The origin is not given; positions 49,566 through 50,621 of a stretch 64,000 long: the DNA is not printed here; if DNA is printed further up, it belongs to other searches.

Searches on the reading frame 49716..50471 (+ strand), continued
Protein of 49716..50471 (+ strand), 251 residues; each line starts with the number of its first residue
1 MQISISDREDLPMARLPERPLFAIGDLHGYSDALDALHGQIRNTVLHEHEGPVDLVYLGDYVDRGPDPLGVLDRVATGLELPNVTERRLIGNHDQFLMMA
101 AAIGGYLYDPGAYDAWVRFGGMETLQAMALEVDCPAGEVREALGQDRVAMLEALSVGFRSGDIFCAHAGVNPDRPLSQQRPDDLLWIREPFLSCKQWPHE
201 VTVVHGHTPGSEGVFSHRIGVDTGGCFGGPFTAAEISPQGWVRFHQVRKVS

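Call 56: find_encoding_contigs(protein=P0125, flank=4000, max_places=1)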
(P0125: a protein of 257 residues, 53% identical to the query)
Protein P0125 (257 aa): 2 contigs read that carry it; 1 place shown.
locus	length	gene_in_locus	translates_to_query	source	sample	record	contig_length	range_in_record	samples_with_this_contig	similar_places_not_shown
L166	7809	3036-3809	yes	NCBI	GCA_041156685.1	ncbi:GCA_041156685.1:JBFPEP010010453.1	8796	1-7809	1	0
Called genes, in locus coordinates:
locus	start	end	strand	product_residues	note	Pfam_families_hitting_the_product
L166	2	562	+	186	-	?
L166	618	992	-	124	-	PF14534:DUF4440, PF12680:SnoaL_2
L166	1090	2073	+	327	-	PF12852:Cupin_6, PF00165:HTH_AraC, PF12833:HTH_18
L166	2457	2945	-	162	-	-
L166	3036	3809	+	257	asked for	PF00149:Metallophos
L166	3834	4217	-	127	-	PF01521:Fe-S_biosyn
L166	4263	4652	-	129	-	PF01883:FeS_assembly_P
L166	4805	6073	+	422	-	PF01702:TGT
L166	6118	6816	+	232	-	PF03737:RraA-like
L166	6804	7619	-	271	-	PF00561:Abhydrolase_1, PF12146:Hydrolase_4, PF12697:Abhydrolase_6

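Call 57: find_encoding_contigs(protein=P0133, flank=4000, max_places=1)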
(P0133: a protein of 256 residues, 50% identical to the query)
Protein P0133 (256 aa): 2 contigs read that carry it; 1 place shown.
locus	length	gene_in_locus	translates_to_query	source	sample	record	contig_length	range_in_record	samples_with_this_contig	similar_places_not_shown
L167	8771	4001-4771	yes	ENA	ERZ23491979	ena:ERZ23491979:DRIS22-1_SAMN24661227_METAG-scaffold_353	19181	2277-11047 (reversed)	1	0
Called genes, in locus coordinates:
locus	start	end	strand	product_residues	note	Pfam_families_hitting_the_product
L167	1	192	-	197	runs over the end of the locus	PF18306:LDcluster4, PF03641:Lysine_decarbox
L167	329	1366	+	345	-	PF17936:Big_6 (faint), PF01476:LysM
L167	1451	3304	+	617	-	PF00664:ABC_membrane, PF00005:ABC_tran, PF02463:SMC_N (weak), PF13401:AAA_22 (faint)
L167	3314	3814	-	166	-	-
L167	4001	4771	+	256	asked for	PF00149:Metallophos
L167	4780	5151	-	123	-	PF01521:Fe-S_biosyn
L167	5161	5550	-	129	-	PF01883:FeS_assembly_P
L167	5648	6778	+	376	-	PF01702:TGT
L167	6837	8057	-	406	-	PF03349:Toluene_X, PF13505:OMP_b-brl (weak), PF01389:OmpA_membrane (faint)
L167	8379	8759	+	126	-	PF05071:NDUFA12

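Call 58: find_encoding_contigs(protein=P0164, flank=4000, max_places=1)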
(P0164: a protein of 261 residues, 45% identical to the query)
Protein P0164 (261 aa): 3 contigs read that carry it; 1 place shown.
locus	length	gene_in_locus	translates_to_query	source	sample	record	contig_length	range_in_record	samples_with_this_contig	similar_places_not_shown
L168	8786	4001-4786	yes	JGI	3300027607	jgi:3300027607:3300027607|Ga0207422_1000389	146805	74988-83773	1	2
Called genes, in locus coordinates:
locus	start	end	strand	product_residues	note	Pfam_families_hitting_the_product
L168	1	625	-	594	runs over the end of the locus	PF19291:TREH_N, PF00723:Glyco_hydro_15, PF22422:MGH1-like_GH (faint)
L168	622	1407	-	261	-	PF02358:Trehalose_PPase, PF08282:Hydrolase_3 (faint)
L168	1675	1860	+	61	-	-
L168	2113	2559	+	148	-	-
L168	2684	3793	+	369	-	PF20573:DUF6782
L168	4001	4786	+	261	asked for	PF00149:Metallophos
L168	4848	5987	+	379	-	PF01571:GCV_T, PF08669:GCV_T_C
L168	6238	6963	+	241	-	-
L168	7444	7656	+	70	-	-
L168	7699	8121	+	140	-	PF00581:Rhodanese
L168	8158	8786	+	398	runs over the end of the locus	PF00266:Aminotran_5 (weak), PF01053:Cys_Met_Meta_PP, PF00155:Aminotran_1_2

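Call 59: find_encoding_contigs(protein=P0191, flank=4000, max_places=1)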
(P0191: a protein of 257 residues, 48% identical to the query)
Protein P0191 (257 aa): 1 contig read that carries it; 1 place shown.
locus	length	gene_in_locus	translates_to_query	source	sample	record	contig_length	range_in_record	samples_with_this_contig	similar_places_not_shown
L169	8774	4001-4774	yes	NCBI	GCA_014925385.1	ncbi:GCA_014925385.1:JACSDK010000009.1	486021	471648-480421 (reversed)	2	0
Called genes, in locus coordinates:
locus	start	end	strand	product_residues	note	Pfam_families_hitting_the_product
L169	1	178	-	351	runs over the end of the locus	-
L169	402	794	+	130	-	PF04234:CopC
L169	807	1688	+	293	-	PF05425:CopD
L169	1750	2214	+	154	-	PF00034:Cytochrom_C, PF13442:Cytochrome_CBB3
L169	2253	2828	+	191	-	-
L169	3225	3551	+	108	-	-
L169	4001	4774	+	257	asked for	PF00149:Metallophos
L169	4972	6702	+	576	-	PF00563:EAL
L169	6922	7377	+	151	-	PF00011:HSP20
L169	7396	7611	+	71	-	PF06620:DUF1150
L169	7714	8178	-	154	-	PF00359:PTS_EIIA_2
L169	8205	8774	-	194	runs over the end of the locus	PF02482:Ribosomal_S30AE, PF16321:Ribosom_S30AE_C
